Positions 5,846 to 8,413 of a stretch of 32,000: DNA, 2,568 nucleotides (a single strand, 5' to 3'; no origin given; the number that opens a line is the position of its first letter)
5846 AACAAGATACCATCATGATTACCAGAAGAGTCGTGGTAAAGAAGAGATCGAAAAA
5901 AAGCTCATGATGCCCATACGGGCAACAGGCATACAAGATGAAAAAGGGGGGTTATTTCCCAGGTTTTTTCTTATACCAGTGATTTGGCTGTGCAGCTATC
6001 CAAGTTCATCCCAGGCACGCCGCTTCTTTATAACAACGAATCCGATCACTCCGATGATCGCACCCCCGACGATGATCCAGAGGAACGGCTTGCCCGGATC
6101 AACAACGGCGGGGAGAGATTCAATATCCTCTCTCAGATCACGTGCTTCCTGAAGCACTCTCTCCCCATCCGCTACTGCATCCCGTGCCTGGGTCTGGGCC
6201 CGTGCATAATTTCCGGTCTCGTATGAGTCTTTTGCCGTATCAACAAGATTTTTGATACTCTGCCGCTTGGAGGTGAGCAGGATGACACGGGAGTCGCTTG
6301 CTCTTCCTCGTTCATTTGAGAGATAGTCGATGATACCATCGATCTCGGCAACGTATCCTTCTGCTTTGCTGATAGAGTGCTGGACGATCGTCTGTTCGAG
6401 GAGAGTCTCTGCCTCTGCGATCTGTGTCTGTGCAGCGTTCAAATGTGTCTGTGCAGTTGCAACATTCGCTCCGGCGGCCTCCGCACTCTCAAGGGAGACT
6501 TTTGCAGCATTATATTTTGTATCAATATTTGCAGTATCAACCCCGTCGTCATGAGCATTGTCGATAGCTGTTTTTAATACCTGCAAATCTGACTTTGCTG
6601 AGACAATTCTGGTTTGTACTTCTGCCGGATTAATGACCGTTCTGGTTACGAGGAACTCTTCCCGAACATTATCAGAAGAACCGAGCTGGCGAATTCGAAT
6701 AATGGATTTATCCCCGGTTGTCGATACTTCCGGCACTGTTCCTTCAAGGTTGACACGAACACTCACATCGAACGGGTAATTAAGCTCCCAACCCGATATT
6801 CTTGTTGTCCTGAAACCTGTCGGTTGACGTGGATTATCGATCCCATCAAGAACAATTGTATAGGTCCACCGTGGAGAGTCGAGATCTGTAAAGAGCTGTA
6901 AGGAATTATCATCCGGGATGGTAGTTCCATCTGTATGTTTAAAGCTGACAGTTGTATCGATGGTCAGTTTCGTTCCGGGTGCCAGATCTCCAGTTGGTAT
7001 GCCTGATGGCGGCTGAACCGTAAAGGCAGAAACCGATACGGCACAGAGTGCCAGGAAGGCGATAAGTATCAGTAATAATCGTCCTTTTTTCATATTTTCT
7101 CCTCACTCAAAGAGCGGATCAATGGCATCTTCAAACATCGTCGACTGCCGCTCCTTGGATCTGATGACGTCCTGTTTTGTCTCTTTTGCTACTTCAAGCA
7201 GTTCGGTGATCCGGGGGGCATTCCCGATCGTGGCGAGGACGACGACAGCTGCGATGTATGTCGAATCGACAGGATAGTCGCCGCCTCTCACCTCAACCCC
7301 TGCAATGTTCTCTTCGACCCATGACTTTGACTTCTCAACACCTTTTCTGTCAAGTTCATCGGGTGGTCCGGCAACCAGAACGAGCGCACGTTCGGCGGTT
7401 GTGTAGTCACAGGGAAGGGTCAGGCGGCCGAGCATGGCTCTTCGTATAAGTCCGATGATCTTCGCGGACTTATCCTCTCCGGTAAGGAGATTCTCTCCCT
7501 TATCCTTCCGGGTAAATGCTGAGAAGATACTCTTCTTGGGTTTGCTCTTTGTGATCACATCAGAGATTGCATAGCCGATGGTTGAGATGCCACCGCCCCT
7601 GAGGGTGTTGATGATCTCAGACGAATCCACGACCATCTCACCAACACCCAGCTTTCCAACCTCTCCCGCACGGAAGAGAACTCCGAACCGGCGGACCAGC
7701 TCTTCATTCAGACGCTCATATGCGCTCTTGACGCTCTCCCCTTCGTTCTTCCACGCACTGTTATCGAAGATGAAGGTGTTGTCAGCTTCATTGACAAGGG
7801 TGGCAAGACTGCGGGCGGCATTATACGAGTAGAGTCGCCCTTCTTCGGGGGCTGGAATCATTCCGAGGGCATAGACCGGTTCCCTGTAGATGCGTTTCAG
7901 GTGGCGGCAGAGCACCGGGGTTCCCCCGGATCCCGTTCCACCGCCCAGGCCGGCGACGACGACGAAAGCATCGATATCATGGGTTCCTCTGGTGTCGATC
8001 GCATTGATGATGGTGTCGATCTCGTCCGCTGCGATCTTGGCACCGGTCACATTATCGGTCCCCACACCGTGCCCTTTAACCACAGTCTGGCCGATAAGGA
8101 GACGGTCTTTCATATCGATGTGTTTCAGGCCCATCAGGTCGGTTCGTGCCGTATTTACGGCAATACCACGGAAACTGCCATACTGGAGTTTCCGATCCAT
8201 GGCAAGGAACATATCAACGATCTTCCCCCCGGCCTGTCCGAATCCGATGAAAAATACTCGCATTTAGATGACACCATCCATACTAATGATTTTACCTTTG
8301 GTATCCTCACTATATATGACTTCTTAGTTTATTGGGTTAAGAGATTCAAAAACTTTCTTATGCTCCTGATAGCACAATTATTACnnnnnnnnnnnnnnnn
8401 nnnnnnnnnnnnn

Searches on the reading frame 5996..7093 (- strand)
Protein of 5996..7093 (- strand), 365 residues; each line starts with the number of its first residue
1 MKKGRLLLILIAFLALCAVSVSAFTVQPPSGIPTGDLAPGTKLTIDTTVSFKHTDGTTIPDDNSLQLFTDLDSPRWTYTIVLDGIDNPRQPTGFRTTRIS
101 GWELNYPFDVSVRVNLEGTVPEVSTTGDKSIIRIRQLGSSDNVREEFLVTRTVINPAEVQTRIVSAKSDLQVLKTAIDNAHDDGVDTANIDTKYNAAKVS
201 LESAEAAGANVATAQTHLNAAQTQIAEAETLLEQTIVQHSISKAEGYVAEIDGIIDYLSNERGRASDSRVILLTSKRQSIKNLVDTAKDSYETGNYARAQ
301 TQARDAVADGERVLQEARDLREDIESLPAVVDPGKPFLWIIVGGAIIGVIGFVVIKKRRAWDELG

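Call 8: search_protein_families(library=pfam, proteins=[window:5996-7093:-], max_evalue=0.01)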
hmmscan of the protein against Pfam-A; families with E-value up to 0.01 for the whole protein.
window:5996-7093:- (365 aa): 2 families
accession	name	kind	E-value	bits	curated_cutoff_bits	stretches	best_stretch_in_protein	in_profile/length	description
PF05140.19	ResB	-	0.003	16.9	24.6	1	147-361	304-456/486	ResB-like family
PF07790.16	Pilin_N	-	0.0051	18.1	25.2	0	4-70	8-74/78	Archaeal Type IV pilin, N-terminal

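Call 9: search_protein_families(library=ncbifam, proteins=[window:5996-7093:-], max_evalue=0.01)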
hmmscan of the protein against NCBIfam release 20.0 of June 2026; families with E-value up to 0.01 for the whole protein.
window:5996-7093:- (365 aa): 1 family
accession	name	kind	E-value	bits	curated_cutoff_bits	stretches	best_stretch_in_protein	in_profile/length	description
TIGR04320.1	Surf_Exclu_PgrA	domain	5.4e-06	26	70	1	155-234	257-340/360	SEC10/PgrA surface exclusion domain-containing protein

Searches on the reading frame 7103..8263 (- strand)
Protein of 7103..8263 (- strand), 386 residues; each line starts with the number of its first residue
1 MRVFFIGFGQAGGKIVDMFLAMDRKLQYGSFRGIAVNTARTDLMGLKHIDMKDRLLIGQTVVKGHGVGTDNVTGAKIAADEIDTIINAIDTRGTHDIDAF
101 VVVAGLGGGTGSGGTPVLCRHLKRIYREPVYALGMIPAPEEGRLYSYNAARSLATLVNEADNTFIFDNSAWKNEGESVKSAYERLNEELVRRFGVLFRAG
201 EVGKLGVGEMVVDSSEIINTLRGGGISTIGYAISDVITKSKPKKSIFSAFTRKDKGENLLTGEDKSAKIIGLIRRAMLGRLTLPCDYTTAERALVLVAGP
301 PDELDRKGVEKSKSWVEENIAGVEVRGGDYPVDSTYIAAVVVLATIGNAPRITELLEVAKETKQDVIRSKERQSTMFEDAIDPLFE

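Call 8: search_protein_families(library=pfam, proteins=[window:7103-8263:-], max_evalue=0.01)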
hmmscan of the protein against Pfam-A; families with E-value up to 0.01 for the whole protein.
window:7103-8263:- (386 aa): 3 families
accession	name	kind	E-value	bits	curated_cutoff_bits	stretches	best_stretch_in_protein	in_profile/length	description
PF21011.2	CetZ_C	-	1.1e-72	243.7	21.6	1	175-361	1-180/180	Tubulin-like CetZ, C-terminal domain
PF00091.31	Tubulin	-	1.2e-28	101.2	33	1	3-173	2-187/190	Tubulin/FtsZ family, GTPase domain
PF13809.12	Tubulin_2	-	0.00044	20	27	1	81-164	138-234/356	Tubulin like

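Call 9: search_protein_families(library=ncbifam, proteins=[window:7103-8263:-], max_evalue=0.01)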
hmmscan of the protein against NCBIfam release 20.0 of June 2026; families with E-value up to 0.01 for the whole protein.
window:7103-8263:- (386 aa): 1 family
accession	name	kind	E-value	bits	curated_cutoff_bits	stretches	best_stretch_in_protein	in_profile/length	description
TIGR00065.1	ftsZ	equivalog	9.7e-22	77.8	295.2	1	4-191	21-197/353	cell division protein FtsZ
